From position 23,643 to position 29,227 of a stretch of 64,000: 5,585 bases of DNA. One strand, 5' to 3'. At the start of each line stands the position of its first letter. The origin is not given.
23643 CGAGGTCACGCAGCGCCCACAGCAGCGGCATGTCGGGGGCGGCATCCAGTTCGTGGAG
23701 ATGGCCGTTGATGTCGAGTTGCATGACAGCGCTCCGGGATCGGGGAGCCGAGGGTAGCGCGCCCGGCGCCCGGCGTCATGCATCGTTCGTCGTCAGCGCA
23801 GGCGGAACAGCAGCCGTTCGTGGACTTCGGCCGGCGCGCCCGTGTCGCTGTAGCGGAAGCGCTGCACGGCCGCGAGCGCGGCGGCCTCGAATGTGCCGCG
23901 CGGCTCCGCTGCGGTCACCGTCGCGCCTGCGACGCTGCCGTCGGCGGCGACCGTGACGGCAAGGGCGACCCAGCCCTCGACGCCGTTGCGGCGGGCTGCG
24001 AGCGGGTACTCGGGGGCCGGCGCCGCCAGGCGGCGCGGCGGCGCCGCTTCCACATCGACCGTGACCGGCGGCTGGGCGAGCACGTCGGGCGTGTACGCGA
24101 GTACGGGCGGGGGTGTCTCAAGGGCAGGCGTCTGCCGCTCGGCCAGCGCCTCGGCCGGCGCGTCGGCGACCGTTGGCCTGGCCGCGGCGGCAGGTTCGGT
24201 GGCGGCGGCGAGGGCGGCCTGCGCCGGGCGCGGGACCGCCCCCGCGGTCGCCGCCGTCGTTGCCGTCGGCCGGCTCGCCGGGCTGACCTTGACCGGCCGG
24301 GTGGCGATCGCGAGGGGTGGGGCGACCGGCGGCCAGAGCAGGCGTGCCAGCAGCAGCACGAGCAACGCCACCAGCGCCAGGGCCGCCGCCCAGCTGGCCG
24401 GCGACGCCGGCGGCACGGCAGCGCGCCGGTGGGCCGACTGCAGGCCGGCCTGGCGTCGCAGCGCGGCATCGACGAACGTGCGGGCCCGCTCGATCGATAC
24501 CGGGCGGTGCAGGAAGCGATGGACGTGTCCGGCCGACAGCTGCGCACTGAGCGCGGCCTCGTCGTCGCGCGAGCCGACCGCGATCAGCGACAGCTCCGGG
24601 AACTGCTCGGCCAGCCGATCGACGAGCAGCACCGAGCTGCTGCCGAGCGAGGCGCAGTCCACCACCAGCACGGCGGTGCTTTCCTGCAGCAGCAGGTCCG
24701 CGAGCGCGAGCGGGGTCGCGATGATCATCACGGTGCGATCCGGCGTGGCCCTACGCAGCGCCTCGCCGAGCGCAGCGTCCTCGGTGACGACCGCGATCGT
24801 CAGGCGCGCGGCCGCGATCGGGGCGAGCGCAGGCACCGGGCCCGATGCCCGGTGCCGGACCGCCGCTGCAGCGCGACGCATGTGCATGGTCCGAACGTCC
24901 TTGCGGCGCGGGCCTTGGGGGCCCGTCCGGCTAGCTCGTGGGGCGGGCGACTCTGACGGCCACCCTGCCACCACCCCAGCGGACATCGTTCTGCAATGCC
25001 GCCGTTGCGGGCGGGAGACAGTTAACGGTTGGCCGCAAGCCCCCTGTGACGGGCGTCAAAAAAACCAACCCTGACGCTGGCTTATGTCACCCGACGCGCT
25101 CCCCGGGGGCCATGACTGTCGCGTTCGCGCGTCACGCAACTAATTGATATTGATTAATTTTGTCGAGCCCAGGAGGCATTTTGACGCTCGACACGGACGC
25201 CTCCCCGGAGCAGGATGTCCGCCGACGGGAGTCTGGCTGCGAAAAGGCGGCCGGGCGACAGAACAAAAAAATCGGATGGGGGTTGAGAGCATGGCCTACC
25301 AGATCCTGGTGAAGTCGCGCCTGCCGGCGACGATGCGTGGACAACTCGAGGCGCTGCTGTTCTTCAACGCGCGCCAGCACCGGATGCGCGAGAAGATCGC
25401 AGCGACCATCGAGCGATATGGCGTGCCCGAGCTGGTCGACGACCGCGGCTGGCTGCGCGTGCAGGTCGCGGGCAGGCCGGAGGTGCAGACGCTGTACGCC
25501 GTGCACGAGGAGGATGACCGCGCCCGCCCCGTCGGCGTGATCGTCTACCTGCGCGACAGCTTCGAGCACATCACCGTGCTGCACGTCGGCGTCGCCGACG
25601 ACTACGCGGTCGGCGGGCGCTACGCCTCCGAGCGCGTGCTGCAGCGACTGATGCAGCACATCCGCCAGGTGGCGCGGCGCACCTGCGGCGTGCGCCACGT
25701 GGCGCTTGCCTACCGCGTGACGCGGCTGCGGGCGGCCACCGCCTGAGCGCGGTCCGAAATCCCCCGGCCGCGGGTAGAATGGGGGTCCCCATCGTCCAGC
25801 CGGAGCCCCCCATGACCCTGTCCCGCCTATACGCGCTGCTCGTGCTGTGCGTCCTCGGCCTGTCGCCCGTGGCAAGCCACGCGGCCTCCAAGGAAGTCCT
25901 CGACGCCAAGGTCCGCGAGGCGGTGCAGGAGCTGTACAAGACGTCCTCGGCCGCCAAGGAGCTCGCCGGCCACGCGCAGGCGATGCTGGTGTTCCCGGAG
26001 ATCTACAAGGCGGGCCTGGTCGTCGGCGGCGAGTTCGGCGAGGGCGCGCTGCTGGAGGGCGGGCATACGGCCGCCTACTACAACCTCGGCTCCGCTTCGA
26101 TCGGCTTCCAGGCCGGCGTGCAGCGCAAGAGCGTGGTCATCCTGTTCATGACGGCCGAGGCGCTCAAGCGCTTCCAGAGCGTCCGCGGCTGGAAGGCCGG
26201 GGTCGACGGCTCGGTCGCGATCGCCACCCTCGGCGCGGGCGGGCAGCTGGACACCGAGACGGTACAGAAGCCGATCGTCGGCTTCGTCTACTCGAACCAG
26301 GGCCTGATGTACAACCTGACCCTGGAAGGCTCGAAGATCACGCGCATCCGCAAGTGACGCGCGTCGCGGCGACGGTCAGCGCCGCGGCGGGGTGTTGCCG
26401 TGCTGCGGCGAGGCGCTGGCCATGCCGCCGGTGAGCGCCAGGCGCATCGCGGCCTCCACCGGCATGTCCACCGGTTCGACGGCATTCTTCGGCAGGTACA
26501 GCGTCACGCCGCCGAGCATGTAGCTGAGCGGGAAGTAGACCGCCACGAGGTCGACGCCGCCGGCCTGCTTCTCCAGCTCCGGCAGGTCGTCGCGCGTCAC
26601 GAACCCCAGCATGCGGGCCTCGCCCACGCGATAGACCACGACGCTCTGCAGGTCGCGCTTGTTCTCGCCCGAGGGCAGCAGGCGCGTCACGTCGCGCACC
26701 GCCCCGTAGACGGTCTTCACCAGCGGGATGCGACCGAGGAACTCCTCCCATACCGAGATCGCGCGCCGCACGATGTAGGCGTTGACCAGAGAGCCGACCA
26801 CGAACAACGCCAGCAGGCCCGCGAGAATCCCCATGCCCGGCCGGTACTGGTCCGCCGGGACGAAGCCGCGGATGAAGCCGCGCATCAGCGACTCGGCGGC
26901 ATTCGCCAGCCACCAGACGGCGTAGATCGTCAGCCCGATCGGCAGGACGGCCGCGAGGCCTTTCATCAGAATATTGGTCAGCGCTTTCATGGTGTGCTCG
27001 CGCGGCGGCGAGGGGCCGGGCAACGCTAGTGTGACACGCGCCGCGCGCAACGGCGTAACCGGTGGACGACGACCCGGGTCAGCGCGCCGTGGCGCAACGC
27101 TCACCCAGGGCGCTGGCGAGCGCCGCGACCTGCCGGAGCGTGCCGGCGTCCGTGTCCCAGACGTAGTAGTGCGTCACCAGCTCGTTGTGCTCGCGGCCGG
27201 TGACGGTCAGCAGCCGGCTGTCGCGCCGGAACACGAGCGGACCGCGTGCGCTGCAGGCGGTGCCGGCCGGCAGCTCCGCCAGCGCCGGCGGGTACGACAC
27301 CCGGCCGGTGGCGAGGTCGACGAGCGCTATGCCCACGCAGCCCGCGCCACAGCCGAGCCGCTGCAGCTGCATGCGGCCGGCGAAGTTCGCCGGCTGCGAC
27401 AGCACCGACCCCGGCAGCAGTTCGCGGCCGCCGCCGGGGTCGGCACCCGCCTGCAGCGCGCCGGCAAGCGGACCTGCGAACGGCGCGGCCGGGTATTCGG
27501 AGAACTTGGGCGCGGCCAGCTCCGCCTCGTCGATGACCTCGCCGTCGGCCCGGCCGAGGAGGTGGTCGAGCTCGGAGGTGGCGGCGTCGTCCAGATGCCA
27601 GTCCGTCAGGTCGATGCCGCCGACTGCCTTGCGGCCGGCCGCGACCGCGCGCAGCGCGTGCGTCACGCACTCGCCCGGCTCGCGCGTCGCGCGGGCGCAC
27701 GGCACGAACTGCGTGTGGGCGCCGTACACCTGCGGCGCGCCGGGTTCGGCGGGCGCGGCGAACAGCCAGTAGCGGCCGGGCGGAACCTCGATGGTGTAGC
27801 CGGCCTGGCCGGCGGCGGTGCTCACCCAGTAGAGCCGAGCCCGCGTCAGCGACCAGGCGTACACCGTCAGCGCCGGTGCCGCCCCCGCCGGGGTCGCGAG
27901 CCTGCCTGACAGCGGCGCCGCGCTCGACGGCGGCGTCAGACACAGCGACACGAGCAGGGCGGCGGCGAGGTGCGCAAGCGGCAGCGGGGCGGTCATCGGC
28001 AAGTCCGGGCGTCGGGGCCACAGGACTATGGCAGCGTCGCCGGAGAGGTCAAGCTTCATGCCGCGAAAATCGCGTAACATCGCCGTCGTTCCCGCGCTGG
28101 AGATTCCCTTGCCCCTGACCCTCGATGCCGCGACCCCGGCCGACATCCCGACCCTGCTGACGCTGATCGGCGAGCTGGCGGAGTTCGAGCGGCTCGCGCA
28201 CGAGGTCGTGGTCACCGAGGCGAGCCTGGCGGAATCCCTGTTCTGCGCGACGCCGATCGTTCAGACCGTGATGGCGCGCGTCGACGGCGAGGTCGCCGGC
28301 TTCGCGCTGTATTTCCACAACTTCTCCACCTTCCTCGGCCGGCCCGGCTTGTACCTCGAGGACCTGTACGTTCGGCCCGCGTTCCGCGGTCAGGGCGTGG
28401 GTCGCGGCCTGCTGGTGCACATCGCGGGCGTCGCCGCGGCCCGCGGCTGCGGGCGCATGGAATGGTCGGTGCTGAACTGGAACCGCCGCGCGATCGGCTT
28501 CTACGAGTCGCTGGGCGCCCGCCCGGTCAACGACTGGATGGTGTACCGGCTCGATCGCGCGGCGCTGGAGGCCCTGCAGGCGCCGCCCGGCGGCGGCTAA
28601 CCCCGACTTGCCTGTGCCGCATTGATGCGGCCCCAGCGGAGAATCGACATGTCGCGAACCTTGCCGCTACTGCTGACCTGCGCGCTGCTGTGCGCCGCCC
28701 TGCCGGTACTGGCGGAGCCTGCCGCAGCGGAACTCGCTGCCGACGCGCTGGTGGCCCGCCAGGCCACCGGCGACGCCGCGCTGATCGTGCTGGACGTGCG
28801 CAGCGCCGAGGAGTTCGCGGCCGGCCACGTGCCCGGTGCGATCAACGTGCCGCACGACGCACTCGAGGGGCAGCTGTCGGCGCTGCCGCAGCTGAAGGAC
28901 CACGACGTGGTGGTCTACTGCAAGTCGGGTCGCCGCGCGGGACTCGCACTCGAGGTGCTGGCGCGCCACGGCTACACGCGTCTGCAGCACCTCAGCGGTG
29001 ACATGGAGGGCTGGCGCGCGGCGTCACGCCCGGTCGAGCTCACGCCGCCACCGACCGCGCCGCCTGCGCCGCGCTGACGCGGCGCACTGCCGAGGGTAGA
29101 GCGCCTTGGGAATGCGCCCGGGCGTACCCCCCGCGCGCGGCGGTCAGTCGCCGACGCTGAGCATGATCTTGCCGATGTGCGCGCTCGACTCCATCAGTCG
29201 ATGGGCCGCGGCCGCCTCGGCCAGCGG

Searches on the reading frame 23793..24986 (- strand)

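Call 16: search_protein_families(library=pfam, proteins=[window:23793-24986:-], max_evalue=0.001)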
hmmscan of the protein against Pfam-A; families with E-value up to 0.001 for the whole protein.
window:23793-24986:- (397 aa): 1 family
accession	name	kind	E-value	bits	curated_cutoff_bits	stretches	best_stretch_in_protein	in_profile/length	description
PF03544.19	TonB_C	-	7.6e-12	46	24.6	1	323-380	1-58/79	Gram-negative bacterial TonB protein C-terminal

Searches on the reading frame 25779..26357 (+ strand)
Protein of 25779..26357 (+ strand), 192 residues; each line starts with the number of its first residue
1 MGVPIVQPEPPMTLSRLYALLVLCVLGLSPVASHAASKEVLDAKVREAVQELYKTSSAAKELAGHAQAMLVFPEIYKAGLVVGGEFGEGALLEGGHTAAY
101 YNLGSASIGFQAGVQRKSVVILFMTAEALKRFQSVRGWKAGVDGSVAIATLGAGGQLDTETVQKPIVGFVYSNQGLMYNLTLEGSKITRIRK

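Call 16: search_protein_families(library=pfam, proteins=[window:25779-26357:+], max_evalue=0.001)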
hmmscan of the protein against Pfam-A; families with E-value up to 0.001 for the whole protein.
window:25779-26357:+ (192 aa): 1 family
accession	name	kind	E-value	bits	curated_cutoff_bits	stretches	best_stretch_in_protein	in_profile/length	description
PF04366.17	Ysc84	-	3.4e-13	49.9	25.1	1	105-188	2-86/127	Las17-binding protein actin regulator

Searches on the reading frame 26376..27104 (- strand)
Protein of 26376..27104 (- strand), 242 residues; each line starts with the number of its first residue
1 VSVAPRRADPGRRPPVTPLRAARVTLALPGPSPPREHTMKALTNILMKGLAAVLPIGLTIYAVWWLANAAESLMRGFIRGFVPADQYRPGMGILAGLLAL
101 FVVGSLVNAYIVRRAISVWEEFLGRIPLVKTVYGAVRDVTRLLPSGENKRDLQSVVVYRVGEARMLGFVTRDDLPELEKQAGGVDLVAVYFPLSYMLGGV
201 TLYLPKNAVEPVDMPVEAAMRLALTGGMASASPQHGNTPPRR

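Call 16: search_protein_families(library=pfam, proteins=[window:26376-27104:-], max_evalue=0.001)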
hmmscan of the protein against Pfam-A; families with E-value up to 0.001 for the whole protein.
window:26376-27104:- (242 aa): 1 family
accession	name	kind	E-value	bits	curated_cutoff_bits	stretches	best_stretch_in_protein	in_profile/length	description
PF04367.18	DUF502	-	4e-23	81.8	23.8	1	95-198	2-106/107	Protein of unknown function (DUF502)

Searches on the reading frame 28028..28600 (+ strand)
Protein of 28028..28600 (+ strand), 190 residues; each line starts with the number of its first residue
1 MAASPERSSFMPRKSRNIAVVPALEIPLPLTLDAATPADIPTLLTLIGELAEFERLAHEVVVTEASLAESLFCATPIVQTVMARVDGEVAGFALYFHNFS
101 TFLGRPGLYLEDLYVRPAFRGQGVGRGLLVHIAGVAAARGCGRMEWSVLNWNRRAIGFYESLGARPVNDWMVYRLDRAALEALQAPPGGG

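Call 16: search_protein_families(library=pfam, proteins=[window:28028-28600:+], max_evalue=0.001)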
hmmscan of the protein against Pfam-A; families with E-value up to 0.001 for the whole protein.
window:28028-28600:+ (190 aa): 4 families
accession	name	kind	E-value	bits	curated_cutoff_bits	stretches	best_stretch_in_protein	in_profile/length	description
PF00583.31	Acetyltransf_1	-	4e-19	69.4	20.7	1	72-163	24-115/116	Acetyltransferase (GNAT) family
PF13508.13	Acetyltransf_7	-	1.2e-12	48.4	27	1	80-163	5-81/84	Acetyltransferase (GNAT) domain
PF13673.13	Acetyltransf_10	-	2.9e-07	31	23.6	1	66-167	21-110/128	Acetyltransferase (GNAT) domain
PF08445.16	FR47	-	0.00028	21.2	22.1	1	106-165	20-78/86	FR47-like protein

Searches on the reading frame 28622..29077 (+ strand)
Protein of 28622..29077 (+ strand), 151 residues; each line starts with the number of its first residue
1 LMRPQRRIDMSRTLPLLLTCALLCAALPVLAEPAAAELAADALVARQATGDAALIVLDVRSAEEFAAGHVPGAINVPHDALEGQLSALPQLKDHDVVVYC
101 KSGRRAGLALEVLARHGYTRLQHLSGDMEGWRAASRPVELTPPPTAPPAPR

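Call 43: search_protein_families(library=pfam, proteins=[window:28622-29077:+], max_evalue=0.0001)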
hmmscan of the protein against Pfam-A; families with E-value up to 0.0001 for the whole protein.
window:28622-29077:+ (151 aa): 1 family
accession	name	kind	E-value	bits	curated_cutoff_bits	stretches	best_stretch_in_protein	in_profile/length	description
PF00581.25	Rhodanese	-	1.3e-20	74.2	22.2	1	42-133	4-101/102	Rhodanese-like domain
